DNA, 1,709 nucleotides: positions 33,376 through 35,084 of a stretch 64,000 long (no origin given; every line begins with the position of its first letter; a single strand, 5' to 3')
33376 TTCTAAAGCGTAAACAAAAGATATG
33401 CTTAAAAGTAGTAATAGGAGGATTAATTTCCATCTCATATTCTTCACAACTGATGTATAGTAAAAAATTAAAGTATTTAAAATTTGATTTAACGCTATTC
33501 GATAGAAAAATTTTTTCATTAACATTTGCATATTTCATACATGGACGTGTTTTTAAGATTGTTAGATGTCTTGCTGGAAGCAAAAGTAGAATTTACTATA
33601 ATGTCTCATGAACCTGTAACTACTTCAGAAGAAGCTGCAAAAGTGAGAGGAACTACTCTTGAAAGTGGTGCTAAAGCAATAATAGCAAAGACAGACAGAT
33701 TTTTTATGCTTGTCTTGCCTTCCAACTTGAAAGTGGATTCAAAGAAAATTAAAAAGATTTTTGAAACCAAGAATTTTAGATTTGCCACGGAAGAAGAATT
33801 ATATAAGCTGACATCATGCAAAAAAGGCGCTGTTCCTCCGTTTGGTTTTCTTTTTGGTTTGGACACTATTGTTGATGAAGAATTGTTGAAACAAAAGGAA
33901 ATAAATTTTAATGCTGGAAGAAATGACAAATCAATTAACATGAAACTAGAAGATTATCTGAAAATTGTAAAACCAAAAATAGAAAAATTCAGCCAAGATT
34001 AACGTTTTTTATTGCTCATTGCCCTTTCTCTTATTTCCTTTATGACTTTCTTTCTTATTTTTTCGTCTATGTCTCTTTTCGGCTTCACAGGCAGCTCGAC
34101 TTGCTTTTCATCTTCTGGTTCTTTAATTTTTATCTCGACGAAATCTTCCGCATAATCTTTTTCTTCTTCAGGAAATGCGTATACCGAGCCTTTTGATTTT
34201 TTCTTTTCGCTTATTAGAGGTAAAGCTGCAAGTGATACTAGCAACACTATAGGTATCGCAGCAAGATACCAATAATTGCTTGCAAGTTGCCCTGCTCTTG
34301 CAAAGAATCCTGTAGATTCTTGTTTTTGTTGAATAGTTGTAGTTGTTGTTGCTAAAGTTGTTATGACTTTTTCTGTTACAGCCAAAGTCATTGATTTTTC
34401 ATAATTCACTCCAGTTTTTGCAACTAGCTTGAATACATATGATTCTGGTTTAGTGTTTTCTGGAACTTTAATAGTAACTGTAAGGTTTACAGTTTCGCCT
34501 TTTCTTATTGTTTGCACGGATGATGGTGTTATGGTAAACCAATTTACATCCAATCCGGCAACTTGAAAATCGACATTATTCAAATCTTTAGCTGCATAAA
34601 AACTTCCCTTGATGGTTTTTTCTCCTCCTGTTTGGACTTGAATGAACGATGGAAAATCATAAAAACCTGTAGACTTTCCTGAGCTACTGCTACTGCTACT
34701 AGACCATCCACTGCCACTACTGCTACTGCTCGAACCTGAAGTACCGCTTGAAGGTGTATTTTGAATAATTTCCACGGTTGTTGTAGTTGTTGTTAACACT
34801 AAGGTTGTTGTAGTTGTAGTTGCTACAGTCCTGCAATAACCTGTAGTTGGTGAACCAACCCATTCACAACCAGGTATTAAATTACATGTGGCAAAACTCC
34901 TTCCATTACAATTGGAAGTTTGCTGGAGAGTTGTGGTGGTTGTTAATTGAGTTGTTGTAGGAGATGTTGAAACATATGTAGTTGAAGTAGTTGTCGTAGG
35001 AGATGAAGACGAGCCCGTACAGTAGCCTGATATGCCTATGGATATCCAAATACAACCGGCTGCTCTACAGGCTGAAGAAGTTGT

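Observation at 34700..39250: Novel repeated 4-Cys module 'C-N-G/K-R-S-F-x2-C-x4-6-C-x-W-x-G-x3-5-G-x-C' embedded in poly-Thr linkers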

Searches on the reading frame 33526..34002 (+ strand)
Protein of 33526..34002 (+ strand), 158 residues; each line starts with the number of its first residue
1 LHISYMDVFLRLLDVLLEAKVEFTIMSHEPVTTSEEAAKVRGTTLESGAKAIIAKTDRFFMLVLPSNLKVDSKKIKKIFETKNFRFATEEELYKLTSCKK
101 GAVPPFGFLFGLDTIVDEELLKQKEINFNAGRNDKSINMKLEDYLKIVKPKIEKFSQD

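Call 25: search_protein_families(library=pfam, proteins=[window:33526-34002:+], max_evalue=0.01)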
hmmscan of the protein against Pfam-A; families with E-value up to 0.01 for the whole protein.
window:33526-34002:+ (158 aa): 1 family
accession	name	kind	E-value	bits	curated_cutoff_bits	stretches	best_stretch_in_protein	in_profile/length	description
PF04073.20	tRNA_edit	-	1.2e-29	103.3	25.5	1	28-146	1-122/123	Aminoacyl-tRNA editing domain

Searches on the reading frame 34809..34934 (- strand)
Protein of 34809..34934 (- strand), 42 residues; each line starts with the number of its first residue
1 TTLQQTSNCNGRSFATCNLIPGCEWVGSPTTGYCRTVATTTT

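Call 13: find_homologous_proteins(query=A2, max_evalue=10)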
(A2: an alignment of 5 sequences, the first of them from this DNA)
Query A2 (5 sequences): 1 candidates shared short words with the query, none scored E <= 10.

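Call 21: search_solved_structures(query=A3, max_evalue=10, show_alignments=5)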
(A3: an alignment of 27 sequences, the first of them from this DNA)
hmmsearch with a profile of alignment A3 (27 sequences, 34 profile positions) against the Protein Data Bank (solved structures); distinct sequences matched with E-value up to 10: 2.
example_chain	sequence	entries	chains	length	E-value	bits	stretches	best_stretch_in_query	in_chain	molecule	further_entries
6f5d_J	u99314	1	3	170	0.35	14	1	16-33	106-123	ATP synthase subunit p18, mitochondrial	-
8ap6_J1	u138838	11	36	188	0.41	13.7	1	16-33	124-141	ATP synthase subunit p18, mitochondrial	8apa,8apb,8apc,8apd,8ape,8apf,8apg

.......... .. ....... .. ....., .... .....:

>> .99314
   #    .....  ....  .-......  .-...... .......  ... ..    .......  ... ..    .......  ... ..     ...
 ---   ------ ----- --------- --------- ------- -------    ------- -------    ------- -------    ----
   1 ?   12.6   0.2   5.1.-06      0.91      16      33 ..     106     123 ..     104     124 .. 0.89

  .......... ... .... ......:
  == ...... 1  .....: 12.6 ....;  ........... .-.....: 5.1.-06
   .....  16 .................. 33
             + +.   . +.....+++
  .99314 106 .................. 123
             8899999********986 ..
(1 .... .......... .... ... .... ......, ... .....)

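Call 23: search_protein_families(library=pfam, alignment_id=A3, max_evalue=10)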
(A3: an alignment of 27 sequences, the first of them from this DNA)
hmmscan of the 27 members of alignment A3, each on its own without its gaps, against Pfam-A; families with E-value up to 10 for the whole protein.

A. member 1, seq(34 aa): 0 families

B. families by the number of members that match (of 27 scanned): 5 families
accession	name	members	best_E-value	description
PF07914.17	DUF1679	3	0.02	Uncharacterized oxidoreductase dhs-27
PF08093.16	Toxin_23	2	0.28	Magi 5 toxic peptide family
PF00088.24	Trefoil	1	0.01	Trefoil (P-type) domain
PF14194.11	Cys_rich_VLP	1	0.072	Cysteine-rich VLP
PF02052.20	Gallidermin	1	0.31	Gallidermin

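Call 27: search_protein_representatives(alignment_id=A3)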
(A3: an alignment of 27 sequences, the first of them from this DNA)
Query: 27 sequences, 34 profile positions. Proteins with E-value up to 0.001 (for the whole library): 32; up to 1e-10: 13; up to 1e-30: 1. The best 32 are listed.
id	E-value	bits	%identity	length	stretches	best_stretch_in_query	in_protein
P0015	1.4e-41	156.0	-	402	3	1-33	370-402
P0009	2.3e-27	110.5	-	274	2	1-33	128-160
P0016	2.8e-26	107.1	-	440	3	1-31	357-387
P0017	2.1e-24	101.1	-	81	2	5-32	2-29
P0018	2.3e-22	94.6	-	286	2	2-31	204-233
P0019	2.3e-20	88.2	-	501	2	2-34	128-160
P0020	2.6e-20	88.0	-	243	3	1-33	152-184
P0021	1.8e-19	85.3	-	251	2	1-33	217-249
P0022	6.3e-18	80.4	-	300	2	2-33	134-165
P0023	2.6e-12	62.4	-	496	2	2-33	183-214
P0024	6.2e-12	61.2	-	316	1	4-33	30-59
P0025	1.0e-11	60.5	-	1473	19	12-22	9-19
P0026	9.7e-11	57.4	-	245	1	1-33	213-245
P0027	4.9e-10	55.1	-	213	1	1-33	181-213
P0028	6.1e-10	54.8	-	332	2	1-33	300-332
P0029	1.7e-08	50.2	-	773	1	1-33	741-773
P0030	1.6e-07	47.1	-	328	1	2-33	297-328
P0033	3.0e-07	46.2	-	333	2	3-32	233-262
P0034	6.1e-07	45.2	-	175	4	3-32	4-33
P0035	7.4e-07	45.0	-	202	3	4-32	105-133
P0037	5.2e-06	42.3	-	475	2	1-33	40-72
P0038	1.0e-05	41.3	-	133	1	1-31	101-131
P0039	1.4e-05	40.9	-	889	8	4-31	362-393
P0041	1.5e-04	37.6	-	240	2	4-31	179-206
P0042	2.1e-04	37.1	-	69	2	4-34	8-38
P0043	5.7e-04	35.7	-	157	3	4-23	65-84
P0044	5.9e-04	35.7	-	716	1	2-31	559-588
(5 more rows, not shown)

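Call 29: search_protein_families(library=pfam, proteins=[P0034, P0035, P0039, P0041, P0042, P0043, P0044, P0033, P0037, P0024], max_evalue=1)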
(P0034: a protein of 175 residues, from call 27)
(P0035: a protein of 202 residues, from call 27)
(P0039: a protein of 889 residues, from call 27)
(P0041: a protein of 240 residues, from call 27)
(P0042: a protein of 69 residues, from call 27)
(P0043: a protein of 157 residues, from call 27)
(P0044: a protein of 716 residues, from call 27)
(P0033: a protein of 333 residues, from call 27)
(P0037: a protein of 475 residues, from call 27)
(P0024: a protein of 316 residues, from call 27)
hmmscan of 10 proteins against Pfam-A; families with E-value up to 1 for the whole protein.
P0034 (175 aa): 1 family
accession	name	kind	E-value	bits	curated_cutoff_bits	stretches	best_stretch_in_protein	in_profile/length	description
PF09825.15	BPL_N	-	0.35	10.2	24.2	1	28-74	61-105/283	Biotin-protein ligase, N terminal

P0035 (202 aa): 0 families

P0039 (889 aa): 1 family
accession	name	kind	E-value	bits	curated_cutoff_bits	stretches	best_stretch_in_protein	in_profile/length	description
PF00404.24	Dockerin_1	-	5.4e-07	30.1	22.9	1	830-881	2-53/57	Dockerin type I domain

P0041 (240 aa): 0 families

P0042 (69 aa): 0 families

P0043 (157 aa): 3 families
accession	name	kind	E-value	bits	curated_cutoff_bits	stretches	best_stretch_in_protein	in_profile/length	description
PF21321.3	HTH_66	-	0.0058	17.4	24.3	0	67-109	7-51/83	Putative DNA-binding HTH domain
PF12587.13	DUF3761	-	0.029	15.3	29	0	3-55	2-45/82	Protein of unknown function (DUF3761)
PF14026.12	SCO4226-like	-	0.73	10.5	28.5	0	17-50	19-47/76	Nickel responsive protein SCO4226-like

P0044 (716 aa): 1 family
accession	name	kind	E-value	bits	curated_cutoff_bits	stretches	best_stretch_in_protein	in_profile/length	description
PF01437.31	PSI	-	0.00022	21.9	23.1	3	499-534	2-35/52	Plexin repeat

P0033 (333 aa): 0 families

P0037 (475 aa): 1 family
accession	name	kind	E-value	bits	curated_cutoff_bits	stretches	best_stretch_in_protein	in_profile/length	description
PF01841.26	Transglut_core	-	3.1e-11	44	23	1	329-417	12-107/108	Transglutaminase-like superfamily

P0024 (316 aa): 3 families
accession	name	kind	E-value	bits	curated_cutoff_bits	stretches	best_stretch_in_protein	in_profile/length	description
PF11983.13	FtsA_C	-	0.1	14.1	27.4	1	270-306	25-62/65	Cell division protein FtsA, C-terminal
PF01456.22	Mucin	-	0.27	11.7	34.7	1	122-160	29-67/143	Mucin-like glycoprotein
PF05687.18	BES1_N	-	0.8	10.5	25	0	237-302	79-147/149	BES1/BZR1 plant transcription factor, N-terminal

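Call 30: predict_structure(alignment_id=A3)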
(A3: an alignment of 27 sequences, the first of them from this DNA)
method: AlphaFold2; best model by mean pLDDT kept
length: 34 residues; sequences in the alignment: 27
mean_pLDDT: 84.3   pTM: 0.50
mean pLDDT of the five models: 84.3, 83.8, 83.6, 82.9, 82.4
residues with pLDDT >= 90: 13; 70-90: 17; 50-70: 3; < 50: 1
segments of 3 or more residues with pLDDT < 50: none
pLDDT, mean of each block of 10 residues (from residue 1): 73 89 91 83
secondary structure, 60 per line:
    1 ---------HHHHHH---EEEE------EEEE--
elements in order: H10-15 E19-22 E29-32

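Call 32: fold_search(model_id=the predicted structure, library=pdb)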
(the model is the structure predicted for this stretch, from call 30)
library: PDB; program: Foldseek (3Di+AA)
matches with E <= 10: 2; with E <= 0.001: 0
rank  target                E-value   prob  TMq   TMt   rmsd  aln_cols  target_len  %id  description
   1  8dvh_A                5.8e+00  0.06  0.37  0.08   2.9        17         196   29  Crystal structure of ATP-dependent Lon protease from Bacillus subtillis (BsLonBA) (released 2022-11-09)
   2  9kur_A                8.9e+00  0.02  0.32  0.12   8.0        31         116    6  Crystal structure of mAb nCoV400Fab with SARS-CoV-2 N-CTD Complex (released 2025-10-15)

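Call 39: search_solved_structures(query=A4, max_evalue=10, show_alignments=5)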
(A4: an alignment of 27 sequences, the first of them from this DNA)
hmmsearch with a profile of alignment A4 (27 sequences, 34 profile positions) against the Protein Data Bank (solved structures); distinct sequences matched with E-value up to 10: 1.
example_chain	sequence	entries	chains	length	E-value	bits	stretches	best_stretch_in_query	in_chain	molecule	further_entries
6qp9_A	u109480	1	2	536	0.28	14.4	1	8-33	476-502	Semaphorin-1A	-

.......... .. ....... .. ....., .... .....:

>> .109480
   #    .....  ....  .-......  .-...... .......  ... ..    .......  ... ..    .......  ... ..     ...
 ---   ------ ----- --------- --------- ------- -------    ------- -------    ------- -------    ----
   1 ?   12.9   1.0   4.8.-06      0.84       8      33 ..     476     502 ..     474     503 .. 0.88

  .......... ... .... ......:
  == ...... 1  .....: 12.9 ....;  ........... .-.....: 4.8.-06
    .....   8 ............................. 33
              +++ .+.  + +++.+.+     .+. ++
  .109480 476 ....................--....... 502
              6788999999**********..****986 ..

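Call 47: list_cluster_members(proteins=[P0016, P0019, P0021, P0024, P0028, P0029, P0037, P0034, P0039, P0044])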
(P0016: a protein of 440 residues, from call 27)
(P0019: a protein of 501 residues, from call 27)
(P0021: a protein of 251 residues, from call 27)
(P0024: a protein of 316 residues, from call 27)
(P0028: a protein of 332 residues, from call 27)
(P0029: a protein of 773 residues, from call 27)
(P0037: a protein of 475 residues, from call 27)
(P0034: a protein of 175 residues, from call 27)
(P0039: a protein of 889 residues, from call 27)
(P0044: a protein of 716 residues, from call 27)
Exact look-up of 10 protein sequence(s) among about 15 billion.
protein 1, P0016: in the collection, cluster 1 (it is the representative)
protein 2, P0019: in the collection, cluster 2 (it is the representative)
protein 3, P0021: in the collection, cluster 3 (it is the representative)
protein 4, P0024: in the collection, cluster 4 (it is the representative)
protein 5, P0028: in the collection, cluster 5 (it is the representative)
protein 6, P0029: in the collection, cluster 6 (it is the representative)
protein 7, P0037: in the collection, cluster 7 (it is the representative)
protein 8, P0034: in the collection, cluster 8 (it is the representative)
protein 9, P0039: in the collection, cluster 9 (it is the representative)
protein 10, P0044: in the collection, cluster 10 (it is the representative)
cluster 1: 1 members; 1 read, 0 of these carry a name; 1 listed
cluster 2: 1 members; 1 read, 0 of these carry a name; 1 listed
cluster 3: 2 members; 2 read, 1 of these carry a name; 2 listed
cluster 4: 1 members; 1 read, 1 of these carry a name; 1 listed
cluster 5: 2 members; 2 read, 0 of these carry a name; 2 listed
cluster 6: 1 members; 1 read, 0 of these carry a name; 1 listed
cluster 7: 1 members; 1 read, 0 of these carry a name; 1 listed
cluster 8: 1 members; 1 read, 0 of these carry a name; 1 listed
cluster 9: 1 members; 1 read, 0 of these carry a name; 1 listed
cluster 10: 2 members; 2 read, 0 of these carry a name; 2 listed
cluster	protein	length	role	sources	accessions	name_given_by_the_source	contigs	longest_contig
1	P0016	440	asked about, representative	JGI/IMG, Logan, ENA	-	-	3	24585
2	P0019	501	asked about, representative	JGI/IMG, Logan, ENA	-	-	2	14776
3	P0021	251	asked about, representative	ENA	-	-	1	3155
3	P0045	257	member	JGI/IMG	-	hypothetical protein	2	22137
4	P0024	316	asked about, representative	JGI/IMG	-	hypothetical protein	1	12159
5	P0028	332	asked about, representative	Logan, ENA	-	-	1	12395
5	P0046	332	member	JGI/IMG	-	-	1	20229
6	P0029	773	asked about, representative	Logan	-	-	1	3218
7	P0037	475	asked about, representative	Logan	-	-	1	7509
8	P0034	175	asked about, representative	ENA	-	-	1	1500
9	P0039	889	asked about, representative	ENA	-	-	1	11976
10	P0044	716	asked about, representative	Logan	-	-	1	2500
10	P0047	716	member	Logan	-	-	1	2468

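Call 64: search_protein_families(library=pfam, proteins=[P0016, P0021, P0026, P0027, P0028, P0029, P0030, P0038, P0020], max_evalue=0.01)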
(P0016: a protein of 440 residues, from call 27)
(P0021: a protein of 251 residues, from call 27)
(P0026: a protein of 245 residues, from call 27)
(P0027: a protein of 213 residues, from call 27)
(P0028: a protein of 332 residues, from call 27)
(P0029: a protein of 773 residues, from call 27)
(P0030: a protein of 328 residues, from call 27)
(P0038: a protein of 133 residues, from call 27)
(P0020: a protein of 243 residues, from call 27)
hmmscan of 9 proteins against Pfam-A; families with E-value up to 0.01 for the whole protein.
P0016 (440 aa): 0 families

P0021 (251 aa): 0 families

P0026 (245 aa): 1 family
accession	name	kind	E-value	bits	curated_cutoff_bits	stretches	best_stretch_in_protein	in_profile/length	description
PF04513.17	Baculo_PEP_C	-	0.0057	17.2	38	0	143-188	81-126/140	Baculovirus polyhedron envelope protein, PEP, C terminus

P0027 (213 aa): 0 families

P0028 (332 aa): 0 families

P0029 (773 aa): 0 families

P0030 (328 aa): 2 families
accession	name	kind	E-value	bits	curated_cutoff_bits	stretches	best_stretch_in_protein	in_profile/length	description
PF13229.12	Beta_helix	-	5.8e-07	29.7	25.9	1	74-169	45-139/158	Right handed beta helix region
PF05048.19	NosD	-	1.3e-05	25.2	23.6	1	118-167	128-178/212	Periplasmic copper-binding protein (NosD)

P0038 (133 aa): 3 families
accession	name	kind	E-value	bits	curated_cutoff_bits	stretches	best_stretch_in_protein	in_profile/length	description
PF11703.13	UPF0506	-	0.0012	19.6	23.2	1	42-67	33-58/59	UPF0506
PF08087.16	Toxin_18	-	0.005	17.3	24.3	1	44-62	3-21/31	Conotoxin O-superfamily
PF08116.16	Toxin_29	-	0.0072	16.7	25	1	44-63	3-22/31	PhTx neurotoxin family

P0020 (243 aa): 1 family
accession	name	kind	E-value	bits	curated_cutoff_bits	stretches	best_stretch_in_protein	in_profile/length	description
PF21361.3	Sina_ZnF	-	0.0021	18.8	32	0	201-235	19-53/77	Sina, zinc finger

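Call 75: search_solved_structures(query=P0044, max_evalue=1, show_alignments=3)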
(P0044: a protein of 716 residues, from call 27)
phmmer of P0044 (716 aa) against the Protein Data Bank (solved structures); distinct sequences matched with E-value up to 1: 1.
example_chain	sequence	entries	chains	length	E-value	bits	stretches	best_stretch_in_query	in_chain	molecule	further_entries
2lut_A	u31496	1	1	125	0.024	16.1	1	317-392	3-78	Midkine-related growth factor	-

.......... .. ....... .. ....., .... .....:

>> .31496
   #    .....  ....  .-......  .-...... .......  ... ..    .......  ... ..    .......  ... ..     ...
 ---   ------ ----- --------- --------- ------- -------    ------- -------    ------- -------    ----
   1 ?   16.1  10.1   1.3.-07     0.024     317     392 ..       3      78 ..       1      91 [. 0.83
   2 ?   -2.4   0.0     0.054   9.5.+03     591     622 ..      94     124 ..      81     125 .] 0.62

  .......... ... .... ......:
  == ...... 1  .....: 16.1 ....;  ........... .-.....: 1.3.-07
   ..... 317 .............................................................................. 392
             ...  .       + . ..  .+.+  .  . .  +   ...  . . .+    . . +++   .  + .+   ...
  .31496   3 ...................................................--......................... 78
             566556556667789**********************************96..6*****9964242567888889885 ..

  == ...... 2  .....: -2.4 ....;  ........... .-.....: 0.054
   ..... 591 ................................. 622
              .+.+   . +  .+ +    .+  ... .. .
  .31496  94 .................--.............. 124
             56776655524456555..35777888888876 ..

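Call 76: search_protein_families(library=ncbifam, proteins=[P0034, P0035, P0039, P0041, P0042, P0043, P0044, P0028, P0037], max_evalue=0.1)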
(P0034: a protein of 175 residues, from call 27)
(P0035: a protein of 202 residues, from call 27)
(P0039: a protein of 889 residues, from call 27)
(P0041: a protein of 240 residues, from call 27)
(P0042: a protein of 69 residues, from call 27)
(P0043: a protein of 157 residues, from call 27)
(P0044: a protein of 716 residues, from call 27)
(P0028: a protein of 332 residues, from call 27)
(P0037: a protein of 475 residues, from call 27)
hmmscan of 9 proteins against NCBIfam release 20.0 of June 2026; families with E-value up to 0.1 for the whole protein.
P0034 (175 aa): 0 families

P0035 (202 aa): 0 families

P0039 (889 aa): 0 families

P0041 (240 aa): 0 families

P0042 (69 aa): 0 families

P0043 (157 aa): 1 family
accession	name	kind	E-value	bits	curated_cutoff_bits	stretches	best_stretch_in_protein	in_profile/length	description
NF037971.1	lipo_BcpO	exception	0.097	12.9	80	0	18-44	23-49/66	CDI system lipoprotein BcpO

P0044 (716 aa): 0 families

P0028 (332 aa): 0 families

P0037 (475 aa): 1 family
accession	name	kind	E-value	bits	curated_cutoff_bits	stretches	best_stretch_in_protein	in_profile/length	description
NF003337.0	PRK04342.1-6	equivalog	0.09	11.8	675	0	286-349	81-140/370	DNA topoisomerase IV subunit A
